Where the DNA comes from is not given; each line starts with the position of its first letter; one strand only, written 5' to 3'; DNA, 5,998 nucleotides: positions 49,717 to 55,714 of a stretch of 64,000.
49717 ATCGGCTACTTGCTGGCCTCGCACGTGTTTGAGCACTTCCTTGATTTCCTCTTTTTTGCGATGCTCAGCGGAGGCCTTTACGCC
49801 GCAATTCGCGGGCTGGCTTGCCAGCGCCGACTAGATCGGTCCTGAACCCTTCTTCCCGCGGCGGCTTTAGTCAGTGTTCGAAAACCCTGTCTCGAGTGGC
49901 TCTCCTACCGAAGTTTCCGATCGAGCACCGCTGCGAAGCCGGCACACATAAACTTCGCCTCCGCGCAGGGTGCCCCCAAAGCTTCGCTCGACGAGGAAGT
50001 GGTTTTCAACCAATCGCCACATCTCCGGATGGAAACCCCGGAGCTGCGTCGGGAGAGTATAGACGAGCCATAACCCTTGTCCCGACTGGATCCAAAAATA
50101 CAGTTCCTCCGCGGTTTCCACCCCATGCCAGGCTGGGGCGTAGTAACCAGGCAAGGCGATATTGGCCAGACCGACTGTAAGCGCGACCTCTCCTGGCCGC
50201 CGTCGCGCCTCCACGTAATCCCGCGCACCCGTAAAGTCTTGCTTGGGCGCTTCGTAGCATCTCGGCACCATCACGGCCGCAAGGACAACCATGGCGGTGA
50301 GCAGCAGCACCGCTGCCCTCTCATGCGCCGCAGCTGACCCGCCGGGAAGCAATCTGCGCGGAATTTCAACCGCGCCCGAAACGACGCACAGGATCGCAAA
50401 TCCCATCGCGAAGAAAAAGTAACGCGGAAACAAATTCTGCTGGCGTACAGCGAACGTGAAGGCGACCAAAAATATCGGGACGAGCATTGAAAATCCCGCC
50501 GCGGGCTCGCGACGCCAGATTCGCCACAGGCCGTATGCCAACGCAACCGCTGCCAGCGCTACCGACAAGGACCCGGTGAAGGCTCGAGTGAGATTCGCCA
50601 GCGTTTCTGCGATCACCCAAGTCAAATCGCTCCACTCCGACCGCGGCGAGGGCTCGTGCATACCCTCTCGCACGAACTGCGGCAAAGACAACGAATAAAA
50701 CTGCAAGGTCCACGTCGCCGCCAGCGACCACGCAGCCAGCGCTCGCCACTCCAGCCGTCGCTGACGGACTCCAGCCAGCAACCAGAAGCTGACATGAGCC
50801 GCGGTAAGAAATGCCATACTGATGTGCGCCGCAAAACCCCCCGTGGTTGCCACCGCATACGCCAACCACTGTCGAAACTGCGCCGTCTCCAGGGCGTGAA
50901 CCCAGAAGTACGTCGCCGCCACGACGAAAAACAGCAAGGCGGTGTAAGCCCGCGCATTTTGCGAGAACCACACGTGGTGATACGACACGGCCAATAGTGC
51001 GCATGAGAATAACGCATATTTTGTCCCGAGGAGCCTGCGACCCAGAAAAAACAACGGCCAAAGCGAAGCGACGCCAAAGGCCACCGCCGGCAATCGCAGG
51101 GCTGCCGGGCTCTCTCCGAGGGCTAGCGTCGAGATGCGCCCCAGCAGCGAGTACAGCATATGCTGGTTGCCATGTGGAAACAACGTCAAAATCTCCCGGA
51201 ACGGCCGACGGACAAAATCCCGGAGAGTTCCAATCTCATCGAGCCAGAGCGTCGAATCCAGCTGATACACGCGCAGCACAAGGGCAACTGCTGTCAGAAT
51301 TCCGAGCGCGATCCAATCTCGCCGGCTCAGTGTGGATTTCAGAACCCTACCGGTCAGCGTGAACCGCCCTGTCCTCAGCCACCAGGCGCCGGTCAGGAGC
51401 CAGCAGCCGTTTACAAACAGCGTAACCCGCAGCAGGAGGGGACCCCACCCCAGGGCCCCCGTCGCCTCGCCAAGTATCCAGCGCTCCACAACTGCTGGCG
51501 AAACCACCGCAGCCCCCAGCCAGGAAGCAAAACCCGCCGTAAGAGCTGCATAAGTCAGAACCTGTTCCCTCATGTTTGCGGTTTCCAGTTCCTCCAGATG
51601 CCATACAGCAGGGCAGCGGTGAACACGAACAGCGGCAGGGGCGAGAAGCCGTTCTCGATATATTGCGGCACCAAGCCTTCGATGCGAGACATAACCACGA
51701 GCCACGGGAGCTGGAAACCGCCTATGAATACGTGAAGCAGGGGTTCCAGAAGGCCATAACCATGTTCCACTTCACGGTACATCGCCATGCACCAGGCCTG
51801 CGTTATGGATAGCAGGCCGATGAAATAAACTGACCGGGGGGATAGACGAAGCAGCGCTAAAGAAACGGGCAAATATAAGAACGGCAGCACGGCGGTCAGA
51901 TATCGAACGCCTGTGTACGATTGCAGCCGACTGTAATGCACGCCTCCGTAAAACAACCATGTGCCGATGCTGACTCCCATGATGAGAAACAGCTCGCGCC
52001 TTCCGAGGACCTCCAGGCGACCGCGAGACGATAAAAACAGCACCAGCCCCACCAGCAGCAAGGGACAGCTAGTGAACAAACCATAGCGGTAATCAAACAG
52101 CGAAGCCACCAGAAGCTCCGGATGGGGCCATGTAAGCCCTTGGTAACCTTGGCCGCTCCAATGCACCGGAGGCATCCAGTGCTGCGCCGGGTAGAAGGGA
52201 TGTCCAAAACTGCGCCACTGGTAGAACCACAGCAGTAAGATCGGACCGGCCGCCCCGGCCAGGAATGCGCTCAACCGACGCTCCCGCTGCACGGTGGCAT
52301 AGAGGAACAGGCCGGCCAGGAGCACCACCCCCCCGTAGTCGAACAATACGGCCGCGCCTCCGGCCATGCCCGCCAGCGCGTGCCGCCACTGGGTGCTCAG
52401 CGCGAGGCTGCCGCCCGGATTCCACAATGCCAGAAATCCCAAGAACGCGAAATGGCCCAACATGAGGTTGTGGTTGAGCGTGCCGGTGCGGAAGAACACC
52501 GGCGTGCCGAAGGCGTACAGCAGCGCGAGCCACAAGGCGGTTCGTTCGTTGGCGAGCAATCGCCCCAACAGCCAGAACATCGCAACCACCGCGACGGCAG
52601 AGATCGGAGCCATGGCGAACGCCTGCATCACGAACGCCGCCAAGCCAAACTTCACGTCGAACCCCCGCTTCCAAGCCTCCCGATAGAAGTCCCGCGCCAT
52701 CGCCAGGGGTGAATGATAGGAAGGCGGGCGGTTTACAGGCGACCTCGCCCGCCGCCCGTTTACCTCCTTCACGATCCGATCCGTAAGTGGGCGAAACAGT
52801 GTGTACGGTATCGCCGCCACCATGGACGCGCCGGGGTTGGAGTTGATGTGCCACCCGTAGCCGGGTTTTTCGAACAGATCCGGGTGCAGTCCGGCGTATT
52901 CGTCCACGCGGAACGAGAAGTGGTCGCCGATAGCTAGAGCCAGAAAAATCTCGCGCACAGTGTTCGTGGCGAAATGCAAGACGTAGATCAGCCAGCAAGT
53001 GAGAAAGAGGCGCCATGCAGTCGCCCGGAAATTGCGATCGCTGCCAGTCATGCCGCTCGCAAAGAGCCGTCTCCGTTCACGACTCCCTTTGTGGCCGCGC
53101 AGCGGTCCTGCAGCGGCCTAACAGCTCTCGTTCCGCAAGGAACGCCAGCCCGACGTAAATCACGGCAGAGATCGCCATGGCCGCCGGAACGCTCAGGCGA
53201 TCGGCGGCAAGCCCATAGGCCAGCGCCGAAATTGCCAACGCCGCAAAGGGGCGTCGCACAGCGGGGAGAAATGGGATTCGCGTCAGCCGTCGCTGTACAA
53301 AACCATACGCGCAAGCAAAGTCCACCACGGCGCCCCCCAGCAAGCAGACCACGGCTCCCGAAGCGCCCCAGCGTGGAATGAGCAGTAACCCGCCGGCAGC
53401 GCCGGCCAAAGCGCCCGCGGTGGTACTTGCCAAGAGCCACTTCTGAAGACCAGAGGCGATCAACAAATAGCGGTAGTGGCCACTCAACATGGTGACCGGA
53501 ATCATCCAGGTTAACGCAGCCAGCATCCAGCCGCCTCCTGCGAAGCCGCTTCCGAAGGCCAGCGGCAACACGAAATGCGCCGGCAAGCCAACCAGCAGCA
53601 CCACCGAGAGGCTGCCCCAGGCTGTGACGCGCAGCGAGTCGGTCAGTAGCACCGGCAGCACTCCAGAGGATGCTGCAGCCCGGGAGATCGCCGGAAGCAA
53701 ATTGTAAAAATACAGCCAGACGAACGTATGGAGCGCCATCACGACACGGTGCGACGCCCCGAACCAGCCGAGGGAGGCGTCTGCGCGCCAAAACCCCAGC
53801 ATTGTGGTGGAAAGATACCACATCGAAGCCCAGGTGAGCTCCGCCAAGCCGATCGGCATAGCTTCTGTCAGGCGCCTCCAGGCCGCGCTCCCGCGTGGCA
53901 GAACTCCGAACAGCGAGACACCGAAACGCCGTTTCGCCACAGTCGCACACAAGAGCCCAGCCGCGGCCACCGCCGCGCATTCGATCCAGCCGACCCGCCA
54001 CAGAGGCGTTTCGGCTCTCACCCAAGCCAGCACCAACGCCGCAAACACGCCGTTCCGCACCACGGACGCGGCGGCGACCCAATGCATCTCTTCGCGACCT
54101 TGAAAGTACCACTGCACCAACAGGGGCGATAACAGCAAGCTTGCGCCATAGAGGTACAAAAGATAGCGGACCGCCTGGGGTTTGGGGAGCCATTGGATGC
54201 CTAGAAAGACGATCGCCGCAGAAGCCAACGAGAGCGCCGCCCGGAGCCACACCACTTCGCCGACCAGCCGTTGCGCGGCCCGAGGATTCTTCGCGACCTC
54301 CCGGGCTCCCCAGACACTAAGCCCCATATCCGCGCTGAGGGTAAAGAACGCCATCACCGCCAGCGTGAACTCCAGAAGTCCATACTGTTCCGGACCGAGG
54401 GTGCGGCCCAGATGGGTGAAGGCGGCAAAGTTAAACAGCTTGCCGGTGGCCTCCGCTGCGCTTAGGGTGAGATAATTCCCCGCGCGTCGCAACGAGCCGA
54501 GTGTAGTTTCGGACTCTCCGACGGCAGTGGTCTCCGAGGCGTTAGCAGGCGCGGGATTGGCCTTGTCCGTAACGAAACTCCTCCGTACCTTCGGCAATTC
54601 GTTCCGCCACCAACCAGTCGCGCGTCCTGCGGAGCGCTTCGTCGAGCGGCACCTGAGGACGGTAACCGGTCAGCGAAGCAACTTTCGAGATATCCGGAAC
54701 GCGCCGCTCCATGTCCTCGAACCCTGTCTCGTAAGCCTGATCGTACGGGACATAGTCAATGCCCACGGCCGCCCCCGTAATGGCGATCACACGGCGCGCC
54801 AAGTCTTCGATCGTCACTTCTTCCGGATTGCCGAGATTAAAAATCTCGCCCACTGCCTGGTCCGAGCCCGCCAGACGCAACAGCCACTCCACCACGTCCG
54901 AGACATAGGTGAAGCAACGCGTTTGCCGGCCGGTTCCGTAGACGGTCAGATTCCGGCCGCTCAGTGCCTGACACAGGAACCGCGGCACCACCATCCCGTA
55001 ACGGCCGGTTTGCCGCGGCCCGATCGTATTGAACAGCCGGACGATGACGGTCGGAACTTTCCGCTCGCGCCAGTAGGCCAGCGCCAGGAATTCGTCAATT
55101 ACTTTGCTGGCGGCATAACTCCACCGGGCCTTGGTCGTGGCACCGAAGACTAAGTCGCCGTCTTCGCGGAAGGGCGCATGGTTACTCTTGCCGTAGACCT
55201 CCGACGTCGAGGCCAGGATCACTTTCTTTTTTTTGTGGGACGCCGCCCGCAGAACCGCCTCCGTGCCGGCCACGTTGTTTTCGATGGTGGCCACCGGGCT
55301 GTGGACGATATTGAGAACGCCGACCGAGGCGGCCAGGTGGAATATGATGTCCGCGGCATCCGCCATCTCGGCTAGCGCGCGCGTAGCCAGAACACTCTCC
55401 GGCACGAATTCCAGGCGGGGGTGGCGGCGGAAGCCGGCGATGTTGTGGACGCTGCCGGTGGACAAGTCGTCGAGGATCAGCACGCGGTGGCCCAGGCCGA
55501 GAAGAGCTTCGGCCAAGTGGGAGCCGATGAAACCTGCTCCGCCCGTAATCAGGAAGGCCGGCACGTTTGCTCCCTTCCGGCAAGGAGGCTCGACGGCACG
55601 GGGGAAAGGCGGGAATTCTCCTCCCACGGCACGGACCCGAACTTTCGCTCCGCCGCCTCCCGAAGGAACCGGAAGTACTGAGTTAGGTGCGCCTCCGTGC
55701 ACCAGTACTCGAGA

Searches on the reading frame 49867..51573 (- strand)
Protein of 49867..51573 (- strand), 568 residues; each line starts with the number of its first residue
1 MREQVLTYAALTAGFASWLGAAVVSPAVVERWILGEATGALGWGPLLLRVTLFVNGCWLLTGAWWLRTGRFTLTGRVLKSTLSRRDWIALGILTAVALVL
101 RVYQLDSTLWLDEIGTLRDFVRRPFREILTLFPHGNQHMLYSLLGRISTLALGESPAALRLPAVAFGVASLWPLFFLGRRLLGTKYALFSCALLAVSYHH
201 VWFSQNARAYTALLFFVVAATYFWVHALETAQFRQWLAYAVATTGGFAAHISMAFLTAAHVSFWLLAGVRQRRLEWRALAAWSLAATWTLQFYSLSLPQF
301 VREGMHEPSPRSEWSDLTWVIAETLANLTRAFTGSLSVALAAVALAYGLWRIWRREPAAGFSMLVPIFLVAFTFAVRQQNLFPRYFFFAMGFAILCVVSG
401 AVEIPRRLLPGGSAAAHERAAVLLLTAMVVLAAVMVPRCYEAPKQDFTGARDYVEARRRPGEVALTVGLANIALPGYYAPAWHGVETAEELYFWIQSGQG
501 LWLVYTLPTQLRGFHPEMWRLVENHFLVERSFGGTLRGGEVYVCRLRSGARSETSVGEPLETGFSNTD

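Call 37: search_protein_families(library=pfam, proteins=[window:49867-51573:-], max_evalue=0.001)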
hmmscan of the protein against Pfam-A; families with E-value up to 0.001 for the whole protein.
window:49867-51573:- (568 aa): 1 family
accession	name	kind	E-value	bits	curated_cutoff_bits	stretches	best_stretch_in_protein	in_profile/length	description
PF13231.12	PMT_2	-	1.3e-12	48.7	26.1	1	143-277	8-141/160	Dolichyl-phosphate-mannose-protein mannosyltransferase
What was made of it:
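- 49867..51573 (-): PMT_2-type GT-C, 568 aa. Last gene of the operon, and the GT-C of 'module B'. Pfam PMT_2 E=1.3e-12 (call 37).
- Checked: The 568-aa protein at 49867..51573 hits PMT_2 (E=1.3e-12, call 37).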

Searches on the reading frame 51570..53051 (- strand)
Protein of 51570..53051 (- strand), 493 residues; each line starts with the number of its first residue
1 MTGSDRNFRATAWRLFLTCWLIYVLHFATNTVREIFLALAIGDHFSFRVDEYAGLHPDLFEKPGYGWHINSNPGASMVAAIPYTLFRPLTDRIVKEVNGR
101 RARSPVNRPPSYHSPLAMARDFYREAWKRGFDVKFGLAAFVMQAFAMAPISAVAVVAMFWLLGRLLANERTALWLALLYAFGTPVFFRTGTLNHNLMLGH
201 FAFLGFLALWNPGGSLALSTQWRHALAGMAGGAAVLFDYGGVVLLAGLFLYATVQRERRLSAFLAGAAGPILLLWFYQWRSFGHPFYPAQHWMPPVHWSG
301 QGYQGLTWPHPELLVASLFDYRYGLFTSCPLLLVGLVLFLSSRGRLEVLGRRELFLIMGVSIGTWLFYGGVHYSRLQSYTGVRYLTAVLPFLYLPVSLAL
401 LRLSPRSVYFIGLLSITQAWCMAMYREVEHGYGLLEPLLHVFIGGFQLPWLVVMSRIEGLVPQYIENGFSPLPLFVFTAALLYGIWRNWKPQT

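Call 3: search_protein_families(library=pfam, proteins=[window:51570-53051:-], max_evalue=0.01)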
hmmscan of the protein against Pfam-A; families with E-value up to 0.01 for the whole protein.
window:51570-53051:- (493 aa): 0 families

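Call 4: search_protein_families(library=ncbifam, proteins=[window:51570-53051:-], max_evalue=0.01)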
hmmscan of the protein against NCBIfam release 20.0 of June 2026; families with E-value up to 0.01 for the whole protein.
window:51570-53051:- (493 aa): 0 families
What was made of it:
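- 51570..53051 (-): 493-aa polytopic membrane protein of unknown family, recurrently paired with the flippase. No Pfam or NCBIfam hit (calls 3, 4).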

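Call 67: search_solved_structures(query=A3, max_evalue=1)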
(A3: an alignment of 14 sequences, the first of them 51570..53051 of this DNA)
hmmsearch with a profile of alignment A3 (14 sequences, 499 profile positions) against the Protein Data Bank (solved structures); distinct sequences matched with E-value up to 1: 0.
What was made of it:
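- Tried and rejected: A profile search of the PDB found nothing (call 67).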

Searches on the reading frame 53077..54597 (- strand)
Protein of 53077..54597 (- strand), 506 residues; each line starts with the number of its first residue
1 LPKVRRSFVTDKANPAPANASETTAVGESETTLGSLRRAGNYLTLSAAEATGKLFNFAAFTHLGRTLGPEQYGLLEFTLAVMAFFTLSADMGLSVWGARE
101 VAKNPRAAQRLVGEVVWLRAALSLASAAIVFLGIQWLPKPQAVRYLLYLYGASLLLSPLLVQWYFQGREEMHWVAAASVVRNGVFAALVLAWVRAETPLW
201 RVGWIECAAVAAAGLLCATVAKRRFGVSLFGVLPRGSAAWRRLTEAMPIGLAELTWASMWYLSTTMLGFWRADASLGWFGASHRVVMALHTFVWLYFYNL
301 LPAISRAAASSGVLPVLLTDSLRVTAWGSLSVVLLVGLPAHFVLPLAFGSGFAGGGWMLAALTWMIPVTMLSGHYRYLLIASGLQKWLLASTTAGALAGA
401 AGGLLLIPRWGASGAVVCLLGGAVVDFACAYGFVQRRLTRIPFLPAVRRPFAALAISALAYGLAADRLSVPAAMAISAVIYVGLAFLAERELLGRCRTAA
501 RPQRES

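Call 3: search_protein_families(library=pfam, proteins=[window:53077-54597:-], max_evalue=0.01)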
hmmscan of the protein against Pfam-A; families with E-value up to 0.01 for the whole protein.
window:53077-54597:- (506 aa): 2 families
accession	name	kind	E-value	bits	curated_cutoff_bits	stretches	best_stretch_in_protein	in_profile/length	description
PF01943.22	Polysacc_synt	-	1.1e-24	87.8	28.2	1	41-306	4-272/274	Polysaccharide biosynthesis protein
PF13440.11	Polysacc_synt_3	-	0.0032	17.2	23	1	63-350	2-286/293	Polysaccharide biosynthesis protein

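Call 4: search_protein_families(library=ncbifam, proteins=[window:53077-54597:-], max_evalue=0.01)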
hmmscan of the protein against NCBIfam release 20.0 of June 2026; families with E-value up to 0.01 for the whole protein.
window:53077-54597:- (506 aa): 1 family
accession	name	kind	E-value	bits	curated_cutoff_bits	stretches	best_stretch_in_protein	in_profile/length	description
NF041871.1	Wzx_EPS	equivalog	2.4e-09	36.5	800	1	62-409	26-373/492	exopolysaccharide biosynthesis flippase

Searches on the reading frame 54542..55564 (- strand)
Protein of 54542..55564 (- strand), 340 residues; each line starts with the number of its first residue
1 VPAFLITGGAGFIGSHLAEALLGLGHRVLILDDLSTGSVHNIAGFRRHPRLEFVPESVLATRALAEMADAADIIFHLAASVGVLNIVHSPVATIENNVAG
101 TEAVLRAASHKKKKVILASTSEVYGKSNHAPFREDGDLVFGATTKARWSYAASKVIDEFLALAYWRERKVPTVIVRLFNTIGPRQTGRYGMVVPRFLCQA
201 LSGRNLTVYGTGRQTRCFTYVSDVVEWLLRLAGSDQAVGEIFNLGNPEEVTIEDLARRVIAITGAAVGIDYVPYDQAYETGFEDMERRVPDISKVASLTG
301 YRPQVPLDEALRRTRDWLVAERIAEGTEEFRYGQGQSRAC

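Call 51: search_protein_families(library=pfam, proteins=[window:54542-55564:-], max_evalue=0.001)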
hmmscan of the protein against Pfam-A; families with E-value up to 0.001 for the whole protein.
window:54542-55564:- (340 aa): 7 families
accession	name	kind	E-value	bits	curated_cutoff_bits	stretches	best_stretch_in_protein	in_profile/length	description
PF16363.11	GDP_Man_Dehyd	-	3.7e-52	178.3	27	1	5-314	1-332/332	GDP-mannose 4,6 dehydratase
PF01370.27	Epimerase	-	2.2e-50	171.8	20.9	1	5-245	2-240/240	NAD dependent epimerase/dehydratase family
PF02719.21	Polysacc_synt_2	-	7.9e-19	68.4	20.2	2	5-121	2-129/293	Polysaccharide biosynthesis protein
PF07993.18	NAD_binding_4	-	3.4e-14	53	20.1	1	59-189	77-216/258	Male sterility protein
PF01073.25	3Beta_HSD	-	2.9e-11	43.4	22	1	5-225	1-222/280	3-beta hydroxysteroid dehydrogenase/isomerase family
PF04321.23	RmlD_sub_bind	-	1.3e-07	31.5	27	1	5-266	4-234/287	RmlD substrate binding domain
PF13460.12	NAD_binding_10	-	0.0002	21.7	27.2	1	8-155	1-130/184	NAD(P)H-binding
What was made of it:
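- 54542..55564 (-): Second extended SDR (SDR2), 340 aa. Pfam GDP_Man_Dehyd and Epimerase (call 51)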
